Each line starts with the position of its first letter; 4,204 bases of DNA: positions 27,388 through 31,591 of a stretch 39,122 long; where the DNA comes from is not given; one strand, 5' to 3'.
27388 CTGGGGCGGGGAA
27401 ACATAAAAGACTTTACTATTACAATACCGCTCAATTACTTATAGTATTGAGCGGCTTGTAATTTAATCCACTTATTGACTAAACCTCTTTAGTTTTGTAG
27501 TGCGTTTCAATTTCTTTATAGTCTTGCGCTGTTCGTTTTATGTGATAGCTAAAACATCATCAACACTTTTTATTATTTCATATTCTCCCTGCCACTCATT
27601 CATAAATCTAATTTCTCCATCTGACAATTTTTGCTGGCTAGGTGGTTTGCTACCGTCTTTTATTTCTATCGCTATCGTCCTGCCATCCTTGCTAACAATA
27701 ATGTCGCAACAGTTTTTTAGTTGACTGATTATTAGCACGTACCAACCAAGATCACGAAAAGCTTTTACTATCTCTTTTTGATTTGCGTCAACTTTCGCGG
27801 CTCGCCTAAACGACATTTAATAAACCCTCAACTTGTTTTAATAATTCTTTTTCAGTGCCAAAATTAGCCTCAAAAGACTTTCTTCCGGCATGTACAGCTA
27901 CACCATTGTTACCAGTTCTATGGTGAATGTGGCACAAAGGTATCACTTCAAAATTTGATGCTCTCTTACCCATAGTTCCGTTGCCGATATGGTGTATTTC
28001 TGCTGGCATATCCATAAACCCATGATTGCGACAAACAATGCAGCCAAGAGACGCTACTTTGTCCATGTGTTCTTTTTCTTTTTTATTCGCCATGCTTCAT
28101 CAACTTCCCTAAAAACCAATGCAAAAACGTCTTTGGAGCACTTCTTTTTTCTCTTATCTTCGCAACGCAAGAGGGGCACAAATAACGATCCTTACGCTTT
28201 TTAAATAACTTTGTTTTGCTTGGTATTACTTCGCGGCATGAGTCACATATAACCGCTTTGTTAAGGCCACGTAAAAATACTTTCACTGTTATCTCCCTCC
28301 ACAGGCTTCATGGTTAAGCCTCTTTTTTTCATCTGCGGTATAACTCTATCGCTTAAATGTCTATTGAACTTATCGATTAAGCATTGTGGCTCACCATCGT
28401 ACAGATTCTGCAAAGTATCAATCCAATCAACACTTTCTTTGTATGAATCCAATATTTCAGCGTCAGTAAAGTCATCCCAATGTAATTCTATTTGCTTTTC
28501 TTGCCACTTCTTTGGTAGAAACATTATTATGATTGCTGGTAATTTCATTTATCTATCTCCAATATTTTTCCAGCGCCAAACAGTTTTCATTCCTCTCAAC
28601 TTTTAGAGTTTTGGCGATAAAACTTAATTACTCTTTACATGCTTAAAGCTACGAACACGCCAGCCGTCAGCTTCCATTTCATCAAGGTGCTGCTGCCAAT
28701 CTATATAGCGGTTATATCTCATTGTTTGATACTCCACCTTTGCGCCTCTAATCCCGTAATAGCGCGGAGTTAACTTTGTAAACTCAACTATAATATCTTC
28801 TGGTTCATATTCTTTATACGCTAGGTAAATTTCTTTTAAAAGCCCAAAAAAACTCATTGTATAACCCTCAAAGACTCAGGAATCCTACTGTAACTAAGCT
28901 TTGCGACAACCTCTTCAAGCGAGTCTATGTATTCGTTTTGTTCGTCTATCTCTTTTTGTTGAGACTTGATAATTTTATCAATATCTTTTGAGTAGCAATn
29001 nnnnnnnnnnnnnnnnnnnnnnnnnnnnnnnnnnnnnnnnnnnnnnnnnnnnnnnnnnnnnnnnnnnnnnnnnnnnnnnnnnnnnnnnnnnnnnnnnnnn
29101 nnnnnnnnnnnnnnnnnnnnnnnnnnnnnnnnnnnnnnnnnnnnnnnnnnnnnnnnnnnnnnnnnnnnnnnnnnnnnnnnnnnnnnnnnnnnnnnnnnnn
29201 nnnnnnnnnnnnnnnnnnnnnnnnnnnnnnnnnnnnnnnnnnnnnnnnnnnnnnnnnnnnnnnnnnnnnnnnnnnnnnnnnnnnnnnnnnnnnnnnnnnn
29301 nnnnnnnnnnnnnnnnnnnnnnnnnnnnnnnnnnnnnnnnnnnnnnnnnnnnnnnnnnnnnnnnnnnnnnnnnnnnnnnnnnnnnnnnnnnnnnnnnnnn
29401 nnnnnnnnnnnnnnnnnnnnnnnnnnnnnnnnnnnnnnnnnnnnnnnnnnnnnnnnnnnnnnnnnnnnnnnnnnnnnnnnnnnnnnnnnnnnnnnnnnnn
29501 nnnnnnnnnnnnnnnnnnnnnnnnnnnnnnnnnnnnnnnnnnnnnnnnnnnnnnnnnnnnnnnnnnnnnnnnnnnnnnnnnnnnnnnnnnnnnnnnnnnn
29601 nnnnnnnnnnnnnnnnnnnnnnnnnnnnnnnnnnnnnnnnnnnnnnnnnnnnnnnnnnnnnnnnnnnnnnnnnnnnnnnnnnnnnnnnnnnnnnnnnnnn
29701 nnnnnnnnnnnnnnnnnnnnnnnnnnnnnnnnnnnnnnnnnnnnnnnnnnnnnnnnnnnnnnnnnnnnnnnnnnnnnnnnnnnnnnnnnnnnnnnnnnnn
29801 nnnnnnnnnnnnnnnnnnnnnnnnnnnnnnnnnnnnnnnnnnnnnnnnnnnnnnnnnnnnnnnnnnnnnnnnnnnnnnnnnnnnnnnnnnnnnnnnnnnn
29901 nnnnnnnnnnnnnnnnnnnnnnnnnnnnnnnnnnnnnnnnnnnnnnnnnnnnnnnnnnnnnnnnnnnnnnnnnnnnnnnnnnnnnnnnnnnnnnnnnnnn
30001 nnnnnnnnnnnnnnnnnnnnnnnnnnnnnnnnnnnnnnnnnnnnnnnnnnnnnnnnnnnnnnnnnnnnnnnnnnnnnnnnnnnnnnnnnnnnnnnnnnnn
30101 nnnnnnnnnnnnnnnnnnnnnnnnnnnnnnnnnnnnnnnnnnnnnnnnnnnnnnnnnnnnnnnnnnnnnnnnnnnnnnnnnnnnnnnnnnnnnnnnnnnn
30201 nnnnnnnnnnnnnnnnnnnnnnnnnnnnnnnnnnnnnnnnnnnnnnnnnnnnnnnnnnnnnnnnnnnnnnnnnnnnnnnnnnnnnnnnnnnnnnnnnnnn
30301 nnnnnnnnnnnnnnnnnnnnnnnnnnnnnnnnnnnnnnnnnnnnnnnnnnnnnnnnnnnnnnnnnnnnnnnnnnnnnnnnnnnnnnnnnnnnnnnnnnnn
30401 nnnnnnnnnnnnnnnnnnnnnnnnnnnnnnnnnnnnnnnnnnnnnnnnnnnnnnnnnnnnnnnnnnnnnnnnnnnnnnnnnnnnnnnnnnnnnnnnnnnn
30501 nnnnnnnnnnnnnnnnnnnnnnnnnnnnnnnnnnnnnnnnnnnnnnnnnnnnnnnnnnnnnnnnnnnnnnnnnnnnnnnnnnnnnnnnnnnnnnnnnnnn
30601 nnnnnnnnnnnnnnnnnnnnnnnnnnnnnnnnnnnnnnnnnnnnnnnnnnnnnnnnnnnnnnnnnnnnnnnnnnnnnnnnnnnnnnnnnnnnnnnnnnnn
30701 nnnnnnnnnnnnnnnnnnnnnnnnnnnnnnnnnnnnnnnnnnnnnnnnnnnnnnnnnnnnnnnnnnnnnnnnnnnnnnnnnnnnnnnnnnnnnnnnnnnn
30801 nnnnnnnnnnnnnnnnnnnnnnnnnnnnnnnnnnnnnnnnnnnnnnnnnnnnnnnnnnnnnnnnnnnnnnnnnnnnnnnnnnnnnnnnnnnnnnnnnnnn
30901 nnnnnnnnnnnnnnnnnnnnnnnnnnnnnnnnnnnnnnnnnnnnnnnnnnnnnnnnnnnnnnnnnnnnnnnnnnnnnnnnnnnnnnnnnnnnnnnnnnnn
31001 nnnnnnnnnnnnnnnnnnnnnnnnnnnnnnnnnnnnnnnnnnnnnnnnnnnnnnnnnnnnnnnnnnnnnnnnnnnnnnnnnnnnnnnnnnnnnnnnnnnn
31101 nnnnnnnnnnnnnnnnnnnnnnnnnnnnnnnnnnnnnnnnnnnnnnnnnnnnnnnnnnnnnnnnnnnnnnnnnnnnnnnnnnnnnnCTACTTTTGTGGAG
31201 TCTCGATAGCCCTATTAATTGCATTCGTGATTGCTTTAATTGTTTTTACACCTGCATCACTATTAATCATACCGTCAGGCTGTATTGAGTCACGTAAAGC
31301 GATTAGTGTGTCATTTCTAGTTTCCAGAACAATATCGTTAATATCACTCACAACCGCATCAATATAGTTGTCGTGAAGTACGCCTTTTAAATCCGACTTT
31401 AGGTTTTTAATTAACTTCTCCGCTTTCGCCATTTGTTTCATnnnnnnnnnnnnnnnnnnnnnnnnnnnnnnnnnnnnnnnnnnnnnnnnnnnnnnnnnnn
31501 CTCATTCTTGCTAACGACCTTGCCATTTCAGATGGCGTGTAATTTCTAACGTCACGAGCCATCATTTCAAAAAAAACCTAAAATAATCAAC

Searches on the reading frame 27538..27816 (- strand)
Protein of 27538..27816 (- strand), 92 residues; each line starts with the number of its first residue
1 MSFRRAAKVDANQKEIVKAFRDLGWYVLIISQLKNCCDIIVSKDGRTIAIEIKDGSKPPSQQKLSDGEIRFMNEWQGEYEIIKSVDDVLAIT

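Call 66: search_protein_families(library=phrogs, proteins=[window:27538-27816:-], max_evalue=0.001)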
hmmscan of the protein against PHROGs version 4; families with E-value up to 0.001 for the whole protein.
window:27538-27816:- (92 aa): 1 family
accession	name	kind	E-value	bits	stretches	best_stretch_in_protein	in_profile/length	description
phrog_93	-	DNA, RNA and nucleotide metabolism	1.1e-06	28.6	1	13-91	358-437/613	endonuclease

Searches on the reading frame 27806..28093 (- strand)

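Call 66: search_protein_families(library=phrogs, proteins=[window:27806-28093:-], max_evalue=0.001)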
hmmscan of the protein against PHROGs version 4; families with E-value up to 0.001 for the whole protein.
window:27806-28093:- (95 aa): 5 families
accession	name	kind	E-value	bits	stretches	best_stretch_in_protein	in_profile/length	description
phrog_1588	-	unknown function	2.8e-33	115.5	1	3-92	24-113/132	-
phrog_96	-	DNA, RNA and nucleotide metabolism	2.6e-08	34.6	1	6-87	249-322/334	HNH endonuclease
phrog_2321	-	DNA, RNA and nucleotide metabolism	2.1e-06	28.7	1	5-60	83-136/186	Ref-like RecA filament endonuclease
phrog_23141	-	unknown function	9.9e-06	26.5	1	28-85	6-57/71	-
phrog_7566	-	unknown function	0.00063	20.9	1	7-69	4-64/96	-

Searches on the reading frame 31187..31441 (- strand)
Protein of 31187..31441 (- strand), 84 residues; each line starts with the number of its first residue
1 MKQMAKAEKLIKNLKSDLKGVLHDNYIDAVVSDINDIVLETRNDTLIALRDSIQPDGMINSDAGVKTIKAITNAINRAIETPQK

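Call 74: search_protein_families(library=phrogs, proteins=[window:31187-31441:-], max_evalue=0.001)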
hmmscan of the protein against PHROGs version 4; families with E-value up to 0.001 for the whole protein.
window:31187-31441:- (84 aa): 0 families

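Call 79: search_protein_families(library=pfam, proteins=[window:31187-31441:-], max_evalue=0.01)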
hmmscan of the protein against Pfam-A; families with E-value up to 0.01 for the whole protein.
window:31187-31441:- (84 aa): 2 families
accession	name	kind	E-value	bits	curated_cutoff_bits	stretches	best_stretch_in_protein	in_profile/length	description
PF21931.2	ABM-like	-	0.002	19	27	1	1-33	40-72/89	ABM-like domain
PF11098.13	Chlorosome_CsmC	-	0.003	18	26.3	1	6-79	42-114/139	Chlorosome envelope protein C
